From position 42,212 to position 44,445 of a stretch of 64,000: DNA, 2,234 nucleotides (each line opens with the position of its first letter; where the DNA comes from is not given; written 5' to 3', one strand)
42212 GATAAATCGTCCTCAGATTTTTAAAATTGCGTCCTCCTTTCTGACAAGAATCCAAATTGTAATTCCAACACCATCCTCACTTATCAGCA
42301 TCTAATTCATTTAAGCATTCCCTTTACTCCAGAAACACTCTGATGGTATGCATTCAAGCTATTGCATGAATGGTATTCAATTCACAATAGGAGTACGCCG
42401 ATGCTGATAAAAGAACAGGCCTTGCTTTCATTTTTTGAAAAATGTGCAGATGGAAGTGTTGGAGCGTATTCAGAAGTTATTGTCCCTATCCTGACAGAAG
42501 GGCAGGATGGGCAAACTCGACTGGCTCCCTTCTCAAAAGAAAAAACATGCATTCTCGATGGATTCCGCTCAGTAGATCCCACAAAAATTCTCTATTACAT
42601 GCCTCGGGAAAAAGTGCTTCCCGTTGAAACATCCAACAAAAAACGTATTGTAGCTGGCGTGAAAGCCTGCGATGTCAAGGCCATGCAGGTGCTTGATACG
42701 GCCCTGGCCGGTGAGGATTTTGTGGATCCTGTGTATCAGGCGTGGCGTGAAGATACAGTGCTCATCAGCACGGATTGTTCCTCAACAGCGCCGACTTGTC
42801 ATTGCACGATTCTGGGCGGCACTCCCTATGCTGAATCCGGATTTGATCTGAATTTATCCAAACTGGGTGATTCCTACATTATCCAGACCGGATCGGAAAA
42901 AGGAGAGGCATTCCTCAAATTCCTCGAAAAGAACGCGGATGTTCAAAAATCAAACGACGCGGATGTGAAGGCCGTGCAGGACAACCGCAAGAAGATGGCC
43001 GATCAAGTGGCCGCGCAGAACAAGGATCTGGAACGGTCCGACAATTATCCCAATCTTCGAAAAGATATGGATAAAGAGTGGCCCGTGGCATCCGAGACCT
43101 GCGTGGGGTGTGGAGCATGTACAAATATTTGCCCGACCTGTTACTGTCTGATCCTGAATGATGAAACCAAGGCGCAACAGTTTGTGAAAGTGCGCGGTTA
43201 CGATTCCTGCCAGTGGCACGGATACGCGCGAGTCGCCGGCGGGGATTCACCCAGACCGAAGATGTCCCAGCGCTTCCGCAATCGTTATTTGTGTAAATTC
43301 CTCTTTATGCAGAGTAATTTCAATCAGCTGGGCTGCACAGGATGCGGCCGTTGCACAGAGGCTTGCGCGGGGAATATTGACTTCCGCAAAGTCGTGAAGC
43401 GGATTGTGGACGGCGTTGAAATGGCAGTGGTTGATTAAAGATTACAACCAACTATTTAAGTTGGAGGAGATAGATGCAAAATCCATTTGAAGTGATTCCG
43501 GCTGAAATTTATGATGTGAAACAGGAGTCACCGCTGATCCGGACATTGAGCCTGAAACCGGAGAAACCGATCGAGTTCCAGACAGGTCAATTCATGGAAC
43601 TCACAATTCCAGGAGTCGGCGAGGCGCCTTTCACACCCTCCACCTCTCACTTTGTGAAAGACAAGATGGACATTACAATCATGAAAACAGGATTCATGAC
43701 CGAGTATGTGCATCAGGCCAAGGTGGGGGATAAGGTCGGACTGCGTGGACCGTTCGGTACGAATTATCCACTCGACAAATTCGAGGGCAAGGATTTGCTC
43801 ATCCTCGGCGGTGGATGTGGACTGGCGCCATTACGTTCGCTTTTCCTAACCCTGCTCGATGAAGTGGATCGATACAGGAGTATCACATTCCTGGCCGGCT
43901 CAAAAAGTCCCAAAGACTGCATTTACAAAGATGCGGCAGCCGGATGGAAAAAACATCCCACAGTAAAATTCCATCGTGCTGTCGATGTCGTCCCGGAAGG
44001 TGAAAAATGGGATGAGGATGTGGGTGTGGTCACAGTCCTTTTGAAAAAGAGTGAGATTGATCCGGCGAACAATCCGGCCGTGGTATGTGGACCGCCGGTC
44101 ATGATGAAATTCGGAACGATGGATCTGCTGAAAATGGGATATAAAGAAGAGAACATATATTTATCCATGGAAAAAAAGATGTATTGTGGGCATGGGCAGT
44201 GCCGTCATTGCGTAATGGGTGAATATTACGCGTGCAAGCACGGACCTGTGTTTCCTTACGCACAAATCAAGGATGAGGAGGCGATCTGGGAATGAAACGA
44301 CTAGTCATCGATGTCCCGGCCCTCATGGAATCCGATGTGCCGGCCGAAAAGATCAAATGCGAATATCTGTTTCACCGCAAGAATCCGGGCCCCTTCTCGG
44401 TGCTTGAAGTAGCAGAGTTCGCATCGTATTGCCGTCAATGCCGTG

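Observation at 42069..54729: One operon joins an AsrA/AsrB-like NAD(P)H module to an Mbh-type group-4 [NiFe] hydrogenase carrying a complete Mrp antiporter module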

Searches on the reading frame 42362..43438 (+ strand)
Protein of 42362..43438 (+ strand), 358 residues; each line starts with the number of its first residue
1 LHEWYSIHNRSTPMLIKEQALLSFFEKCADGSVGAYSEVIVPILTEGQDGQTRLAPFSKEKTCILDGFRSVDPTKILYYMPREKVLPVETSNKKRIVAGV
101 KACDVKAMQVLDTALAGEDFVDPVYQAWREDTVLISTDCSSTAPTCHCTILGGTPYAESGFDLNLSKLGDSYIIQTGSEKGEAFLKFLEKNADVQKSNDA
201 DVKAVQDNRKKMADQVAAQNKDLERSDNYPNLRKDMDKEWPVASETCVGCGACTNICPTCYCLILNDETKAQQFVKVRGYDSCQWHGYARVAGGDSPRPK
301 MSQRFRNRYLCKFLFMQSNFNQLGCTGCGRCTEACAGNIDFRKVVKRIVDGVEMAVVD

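Call 4: search_protein_families(library=pfam, proteins=[window:42362-43438:+], max_evalue=0.01)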
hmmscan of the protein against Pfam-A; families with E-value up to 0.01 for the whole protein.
window:42362-43438:+ (358 aa): 13 families
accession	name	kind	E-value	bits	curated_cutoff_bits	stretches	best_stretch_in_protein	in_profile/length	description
PF17179.9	Fer4_22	-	3.6e-26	92.3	27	1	246-339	1-95/95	4Fe-4S dicluster domain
PF13187.11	Fer4_9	-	1.1e-07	32.2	27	2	225-259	34-49/52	4Fe-4S dicluster domain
PF13237.11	Fer4_10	-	2.8e-07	30.8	25.5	2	321-352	5-39/53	4Fe-4S dicluster domain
PF12797.12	Fer4_2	-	2.9e-07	30.5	24.5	1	244-259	7-22/22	4Fe-4S binding domain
PF12838.12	Fer4_7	-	3.8e-07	30.9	27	1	235-259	26-50/52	4Fe-4S dicluster domain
PF00037.32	Fer4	-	1.8e-05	24.8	21.1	1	244-259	5-20/24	4Fe-4S binding domain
PF25160.1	LdpA_Fe-S-bd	-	8.9e-05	22.6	27.6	0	242-259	23-40/49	LdpA Fe-S cluster-binding domain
PF12800.12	Fer4_4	-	9.1e-05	22.9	24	0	245-259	2-16/17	4Fe-4S binding domain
PF14697.11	Fer4_21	-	0.00028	21.4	35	1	233-263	27-57/59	4Fe-4S dicluster domain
PF12837.12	Fer4_6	-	0.00064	20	25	0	325-336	9-20/24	4Fe-4S binding domain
PF13746.11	Fer4_18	-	0.0017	18.9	27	0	224-260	38-74/114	4Fe-4S dicluster domain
PF13534.11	Fer4_17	-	0.0028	18.6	22.2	0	325-349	2-26/61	4Fe-4S dicluster domain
PF13183.11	Fer4_8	-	0.0097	16.9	27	0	230-259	46-66/68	4Fe-4S dicluster domain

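Call 6: search_protein_families(library=ncbifam, proteins=[window:42362-43438:+], max_evalue=0.001)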
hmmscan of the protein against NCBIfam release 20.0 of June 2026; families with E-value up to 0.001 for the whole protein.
window:42362-43438:+ (358 aa): 13 families
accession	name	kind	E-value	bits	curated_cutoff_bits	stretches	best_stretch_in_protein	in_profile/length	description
NF040829.1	sulfhyd_ShyB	equivalog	2.4e-46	158.3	690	1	62-350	44-331/334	NAD(P)-dependent hydrogenase/sulfhydrogenase 2 subunit beta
NF040833.1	sulfhyd_HydB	equivalog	3.3e-41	141.4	750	1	69-350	52-337/367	NADPH-dependent hydrogenase/sulfhydrogenase 1 subunit beta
TIGR02910.1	sulfite_red_A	equivalog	1.7e-33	116.3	323.15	1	74-353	70-331/334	anaerobic sulfite reductase subunit AsrA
NF004914.0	PRK06273.1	equivalog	4e-06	26.7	163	1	236-260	42-66/167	ferredoxin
NF038196.1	ferrodoxin_EFR1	subfamily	6.2e-06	26.4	75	0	183-259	125-198/242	EFR1 family ferrodoxin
TIGR02936.1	fdxN_nitrog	equivalog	7.2e-06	26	80.55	0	243-260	68-86/91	ferredoxin III, nif-specific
NF045670.1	quin_L_LdhH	equivalog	9.8e-06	24.1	800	0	324-349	355-380/706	L-lactate dehydrogenase (quinone) large subunit LdhH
NF042909.1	FMH_DH_FwdF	exception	9.6e-05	21.6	375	0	218-273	76-127/336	tungsten-dependent formylmethanofuran dehydrogenase subunit FwdF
TIGR01971.1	NuoI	subfamily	0.0001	21.9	113.05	0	243-269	40-65/121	NADH-quinone oxidoreductase, chain I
NF040864.1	HgcB_ferredoxin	equivalog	0.00015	21.5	99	0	243-262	12-31/93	mercury methylation ferredoxin HgcB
NF040612.1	F420_dehyd_FpoI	exception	0.00019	21.3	180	0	244-266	41-63/135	F420H2 dehydrogenase subunit FpoI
NF009053.0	PRK12387.1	subfamily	0.00021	21.1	204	0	243-265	36-58/180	formate hydrogenlyase complex iron-sulfur subunit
NF007012.0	PRK09476.1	equivalog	0.00026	20.2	269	0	320-338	181-199/254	ferredoxin-type protein NapG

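Call 25: search_solved_structures(query=window:42362-43438:+, max_evalue=0.001)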
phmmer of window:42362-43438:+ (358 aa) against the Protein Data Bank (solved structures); distinct sequences matched with E-value up to 0.001: 5.
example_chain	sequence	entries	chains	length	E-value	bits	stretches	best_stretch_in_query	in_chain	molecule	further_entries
9nez_B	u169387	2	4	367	1.8e-40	142.2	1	69-349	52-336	Sulfhydrogenase 1 subunit beta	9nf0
7bkb_E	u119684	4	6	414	6e-05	25.3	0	165-265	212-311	Formate dehydrogenase, beta subunit (F420)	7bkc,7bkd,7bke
8rvu_E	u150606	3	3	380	0.00043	22.5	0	174-263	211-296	Formate dehydrogenase, beta subunit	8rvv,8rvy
9t1s_M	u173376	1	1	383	0.00049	22.3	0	173-263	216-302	formate dehydrogenase (coenzyme F420)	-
2z8q_A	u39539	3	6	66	0.00053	22.2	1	242-277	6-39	Ferredoxin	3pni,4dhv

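Call 35: search_solved_structures(query=window:42362-43438:+, max_evalue=1e-20, show_alignments=1)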
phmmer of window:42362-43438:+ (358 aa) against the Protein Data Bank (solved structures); distinct sequences matched with E-value up to 1e-20: 1.
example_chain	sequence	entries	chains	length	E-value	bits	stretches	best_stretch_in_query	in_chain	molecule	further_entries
9nez_B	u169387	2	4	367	1.8e-40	142.2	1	69-349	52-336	Sulfhydrogenase 1 subunit beta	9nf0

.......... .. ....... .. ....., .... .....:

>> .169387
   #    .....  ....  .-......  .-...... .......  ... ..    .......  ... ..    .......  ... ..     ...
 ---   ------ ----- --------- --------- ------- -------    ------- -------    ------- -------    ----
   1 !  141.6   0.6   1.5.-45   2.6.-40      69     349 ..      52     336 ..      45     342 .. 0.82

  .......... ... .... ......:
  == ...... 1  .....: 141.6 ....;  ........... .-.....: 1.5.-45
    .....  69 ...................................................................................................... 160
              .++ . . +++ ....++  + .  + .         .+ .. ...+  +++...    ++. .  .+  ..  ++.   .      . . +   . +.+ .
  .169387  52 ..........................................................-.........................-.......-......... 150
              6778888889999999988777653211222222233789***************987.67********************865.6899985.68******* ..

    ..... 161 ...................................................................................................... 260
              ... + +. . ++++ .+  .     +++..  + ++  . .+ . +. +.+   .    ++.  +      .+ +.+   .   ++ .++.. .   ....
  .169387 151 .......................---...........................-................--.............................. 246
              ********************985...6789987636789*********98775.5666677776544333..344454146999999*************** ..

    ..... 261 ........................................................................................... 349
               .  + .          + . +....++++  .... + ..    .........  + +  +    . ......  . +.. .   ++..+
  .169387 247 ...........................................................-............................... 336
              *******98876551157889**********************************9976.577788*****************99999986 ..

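Call 43: find_homologous_proteins(query=window:42401-43438:+, max_evalue=1e-10)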
Query window:42401-43438:+ (345 aa): 1415 proteins with E <= 1e-10 among 3370 candidates; the best 120 are listed.
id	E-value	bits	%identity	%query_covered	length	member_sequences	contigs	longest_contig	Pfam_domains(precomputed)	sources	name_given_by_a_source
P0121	8.5e-236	799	100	100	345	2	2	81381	PF17179.10,PF12797.13,PF00037.33,PF12838.13,PF13237.12,PF13187.12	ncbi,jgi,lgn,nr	ncbi:4Fe-4S dicluster domain-containing protein [candidate division KSB1 bacterium]|nr:4Fe-4S diclus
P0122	4.3e-207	705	86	100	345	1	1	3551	PF17179.10,PF12797.13,PF00037.33,PF12838.13,PF13237.12,PF13187.12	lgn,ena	-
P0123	7.0e-179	612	75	100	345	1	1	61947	PF14697.12,PF17179.10,PF12797.13,PF00037.33,PF13237.12,PF13187.12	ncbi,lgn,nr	ncbi:4Fe-4S dicluster domain-containing protein [bacterium]|nr:4Fe-4S dicluster domain-containing pr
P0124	1.0e-175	602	72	100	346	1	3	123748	PF17179.10,PF12797.13,PF00037.33,PF13534.12,PF13237.12,PF13187.12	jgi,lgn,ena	-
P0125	8.8e-164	562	66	100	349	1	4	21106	PF17179.10,PF12797.13,PF00037.33,PF12838.13,PF13534.12,PF13237.12,PF12800.13,PF13187.12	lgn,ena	-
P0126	2.9e-160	551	65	100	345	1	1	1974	PF17179.10,PF12797.13,PF00037.33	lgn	-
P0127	5.8e-160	550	66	100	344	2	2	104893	PF14697.12,PF17179.10,PF12797.13,PF00037.33,PF12838.13,PF13534.12,PF13237.12,PF13187.12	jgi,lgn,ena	-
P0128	1.6e-157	542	66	100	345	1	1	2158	PF17179.10,PF12797.13,PF12838.13,PF13237.12,PF13187.12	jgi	jgi:sulfhydrogenase subunit beta (sulfur reductase)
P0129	1.8e-152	525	63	100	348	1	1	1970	PF17179.10,PF12797.13,PF12838.13,PF13237.12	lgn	-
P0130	3.5e-137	475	59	99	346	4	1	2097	PF17179.10,PF12797.13,PF00037.33,PF13237.12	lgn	-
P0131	8.1e-126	438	54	97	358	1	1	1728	PF17179.10,PF12797.13,PF00037.33,PF13746.12,PF13237.12,PF13187.12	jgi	jgi:ferredoxin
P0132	2.9e-125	436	54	98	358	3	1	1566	PF17179.10,PF00037.33,PF12838.13,PF12800.13,PF13187.12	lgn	-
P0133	3.4e-125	436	55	97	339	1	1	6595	PF14697.12,PF17179.10,PF12797.13,PF00037.33,PF12838.13,PF13237.12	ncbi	-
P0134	1.7e-124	433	52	98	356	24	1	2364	PF17179.10,PF12797.13,PF00037.33,PF13746.12,PF13237.12,PF12800.13,PF13187.12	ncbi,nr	ncbi:MAG: 4Fe-4S dicluster domain-containing protein [Candidatus Marinimicrobia bacterium]|nr:4Fe-4S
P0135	2.7e-124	433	53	97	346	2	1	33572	PF14697.12,PF17179.10,PF12797.13,PF00037.33,PF13746.12,PF13534.12,PF13237.12,PF12800.13,PF13187.12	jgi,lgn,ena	-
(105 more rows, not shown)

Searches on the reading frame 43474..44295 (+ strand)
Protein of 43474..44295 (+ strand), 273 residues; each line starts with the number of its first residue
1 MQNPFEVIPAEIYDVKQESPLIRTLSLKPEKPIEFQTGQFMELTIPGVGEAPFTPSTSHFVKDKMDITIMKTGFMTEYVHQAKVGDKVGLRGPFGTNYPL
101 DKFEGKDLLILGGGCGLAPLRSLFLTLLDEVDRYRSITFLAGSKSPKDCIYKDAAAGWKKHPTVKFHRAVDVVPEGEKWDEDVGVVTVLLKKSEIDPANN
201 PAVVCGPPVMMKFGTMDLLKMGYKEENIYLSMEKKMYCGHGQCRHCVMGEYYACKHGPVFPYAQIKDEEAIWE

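Call 4: search_protein_families(library=pfam, proteins=[window:43474-44295:+], max_evalue=0.01)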
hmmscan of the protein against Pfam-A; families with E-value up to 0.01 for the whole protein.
window:43474-44295:+ (273 aa): 3 families
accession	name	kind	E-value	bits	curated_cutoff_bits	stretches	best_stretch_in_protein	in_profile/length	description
PF00175.26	NAD_binding_1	-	5.6e-12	46.7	22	1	111-213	2-106/109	Oxidoreductase NAD-binding domain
PF10418.14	DHODB_Fe-S_bind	-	3.5e-07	30.3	23.9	1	233-265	1-40/41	Iron-sulfur cluster binding domain of dihydroorotate dehydrogenase B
PF00970.30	FAD_binding_6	-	2.8e-06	28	21.1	1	19-96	11-96/99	Oxidoreductase FAD-binding domain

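Call 6: search_protein_families(library=ncbifam, proteins=[window:43474-44295:+], max_evalue=0.001)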
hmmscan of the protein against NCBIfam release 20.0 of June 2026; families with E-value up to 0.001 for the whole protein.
window:43474-44295:+ (273 aa): 24 families
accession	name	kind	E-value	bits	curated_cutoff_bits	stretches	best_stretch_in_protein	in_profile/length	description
NF006220.0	PRK08345.1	subfamily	4.7e-61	206.6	395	1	5-265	8-287/294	cytochrome-c3 hydrogenase subunit gamma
TIGR02911.1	sulfite_red_B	equivalog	9.2e-58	195.4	288.6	1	10-266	8-257/261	anaerobic sulfite reductase subunit AsrB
NF040835.1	sulfhyd_HydG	equivalog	5.3e-52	176.9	650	1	33-265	48-284/292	NADPH-dependent hydrogenase/sulfhydrogenase 1 subunit gamma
NF040830.1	sulfhyd_ShyC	equivalog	6.9e-48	163.3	600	1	3-264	2-280/288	NAD(P)-dependent hydrogenase/sulfhydrogenase 2 subunit gamma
NF000796.0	PRK00054.1-1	equivalog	2.4e-36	125.3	224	1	10-268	6-238/254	dihydroorotate dehydrogenase electron transfer subunit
NF040810.1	BenC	equivalog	9.3e-21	74.3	430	1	9-229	106-326/333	benzoate 1,2-dioxygenase electron transfer component BenC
TIGR01941.1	nqrF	equivalog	6.6e-20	71.4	295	1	70-230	237-400/405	NADH:ubiquinone reductase (Na(+)-transporting) subunit F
NF000798.0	PRK00054.1-3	equivalog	2e-19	70.2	219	1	30-262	26-239/244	dihydroorotate dehydrogenase electron transfer subunit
NF045803.1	MethMoxFADbindMmoC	equivalog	6.9e-19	67.8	500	1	25-230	124-337/343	aromatic/alkene monooxygenase hydroxylase FAD-binding subunit MmoC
NF000799.0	PRK00054.1-4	equivalog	1e-18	67.4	314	1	59-263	59-254/258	dihydroorotate dehydrogenase electron transfer subunit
NF000797.0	PRK00054.1-2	equivalog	3.8e-15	55.9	270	1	14-262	21-262/267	dihydroorotate dehydrogenase electron transfer subunit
NF008822.0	PRK11872.1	equivalog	3.2e-13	49.4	402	1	16-218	118-320/341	anthranilate 1,2-dioxygenase electron transfer component AntC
NF009805.0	PRK13289.1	equivalog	1.5e-12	47.1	432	1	12-229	159-388/399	NO-inducible flavohemoprotein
NF004862.0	PRK06222.1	subfamily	1.6e-12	47.5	220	1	35-265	28-248/281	sulfide/dihydroorotate dehydrogenase-like FAD/NAD-binding protein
NF058606.1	GlBtMonoRdsGbcB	equivalog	5.7e-12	45.2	500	1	15-224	21-238/362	glycine betaine monooxygenase reductase subunit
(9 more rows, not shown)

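Call 26: search_solved_structures(query=window:43474-44295:+, max_evalue=1e-8)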
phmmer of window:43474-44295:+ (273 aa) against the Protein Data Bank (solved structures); distinct sequences matched with E-value up to 1e-8: 21.
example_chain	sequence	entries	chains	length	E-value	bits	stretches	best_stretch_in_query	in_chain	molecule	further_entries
9nez_C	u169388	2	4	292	2.6e-49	171.1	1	32-265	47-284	Sulfhydrogenase 1 subunit gamma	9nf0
7qty_A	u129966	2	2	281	6.5e-17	64.8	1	72-230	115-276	Na(+)-translocating NADH-quinone reductase subunit F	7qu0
7qu3_A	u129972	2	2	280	8.8e-15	57.8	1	71-230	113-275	Na(+)-translocating NADH-quinone reductase subunit F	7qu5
5ksw_B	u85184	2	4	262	1.3e-14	57.3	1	27-261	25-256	Dihydroorotate dehydrogenase B (NAD(+)), electron transfer subunit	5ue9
8ad3_A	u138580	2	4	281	2e-14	56.7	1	72-230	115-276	Na(+)-translocating NADH-quinone reductase subunit F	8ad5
8ad4_A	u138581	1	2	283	2.1e-14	56.6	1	72-230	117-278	Na(+)-translocating NADH-quinone reductase subunit F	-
4u9u_A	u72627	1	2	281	2.1e-14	56.6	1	72-230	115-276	Na(+)-translocating NADH-quinone reductase subunit F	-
4uaj_A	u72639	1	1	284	2.1e-14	56.6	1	72-230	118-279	Na(+)-translocating NADH-quinone reductase subunit F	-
7xk3_F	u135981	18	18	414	3.9e-14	55.7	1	72-231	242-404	Na(+)-translocating NADH-quinone reductase subunit F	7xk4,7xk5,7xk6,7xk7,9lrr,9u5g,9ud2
8a1t_F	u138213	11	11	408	5e-14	55.4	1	72-230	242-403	Na(+)-translocating NADH-quinone reductase subunit F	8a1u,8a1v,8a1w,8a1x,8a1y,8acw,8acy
2r6h_A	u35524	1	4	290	1.7e-13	53.6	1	70-211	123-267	NADH:ubiquinone oxidoreductase, Na translocating, F subunit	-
1ep1_B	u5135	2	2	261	4.8e-12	48.8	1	37-261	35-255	DIHYDROOROTATE DEHYDROGENASE B (PYRK SUBUNIT)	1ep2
1ep3_B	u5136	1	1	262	4.9e-12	48.8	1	37-261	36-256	DIHYDROOROTATE DEHYDROGENASE B (PYRK SUBUNIT)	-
1krh_A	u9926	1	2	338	3.5e-11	46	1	31-212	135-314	Benzoate 1,2-Dioxygenase Reductase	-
2eix_A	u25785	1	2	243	3.8e-11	45.9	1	22-228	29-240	NADH-cytochrome b5 reductase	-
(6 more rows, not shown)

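Call 34: search_solved_structures(query=window:43474-44295:+, max_evalue=1e-20, show_alignments=1)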
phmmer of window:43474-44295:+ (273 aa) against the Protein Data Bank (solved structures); distinct sequences matched with E-value up to 1e-20: 1.
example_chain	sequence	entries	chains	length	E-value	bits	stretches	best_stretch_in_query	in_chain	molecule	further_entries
9nez_C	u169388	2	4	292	2.6e-49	171.1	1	32-265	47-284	Sulfhydrogenase 1 subunit gamma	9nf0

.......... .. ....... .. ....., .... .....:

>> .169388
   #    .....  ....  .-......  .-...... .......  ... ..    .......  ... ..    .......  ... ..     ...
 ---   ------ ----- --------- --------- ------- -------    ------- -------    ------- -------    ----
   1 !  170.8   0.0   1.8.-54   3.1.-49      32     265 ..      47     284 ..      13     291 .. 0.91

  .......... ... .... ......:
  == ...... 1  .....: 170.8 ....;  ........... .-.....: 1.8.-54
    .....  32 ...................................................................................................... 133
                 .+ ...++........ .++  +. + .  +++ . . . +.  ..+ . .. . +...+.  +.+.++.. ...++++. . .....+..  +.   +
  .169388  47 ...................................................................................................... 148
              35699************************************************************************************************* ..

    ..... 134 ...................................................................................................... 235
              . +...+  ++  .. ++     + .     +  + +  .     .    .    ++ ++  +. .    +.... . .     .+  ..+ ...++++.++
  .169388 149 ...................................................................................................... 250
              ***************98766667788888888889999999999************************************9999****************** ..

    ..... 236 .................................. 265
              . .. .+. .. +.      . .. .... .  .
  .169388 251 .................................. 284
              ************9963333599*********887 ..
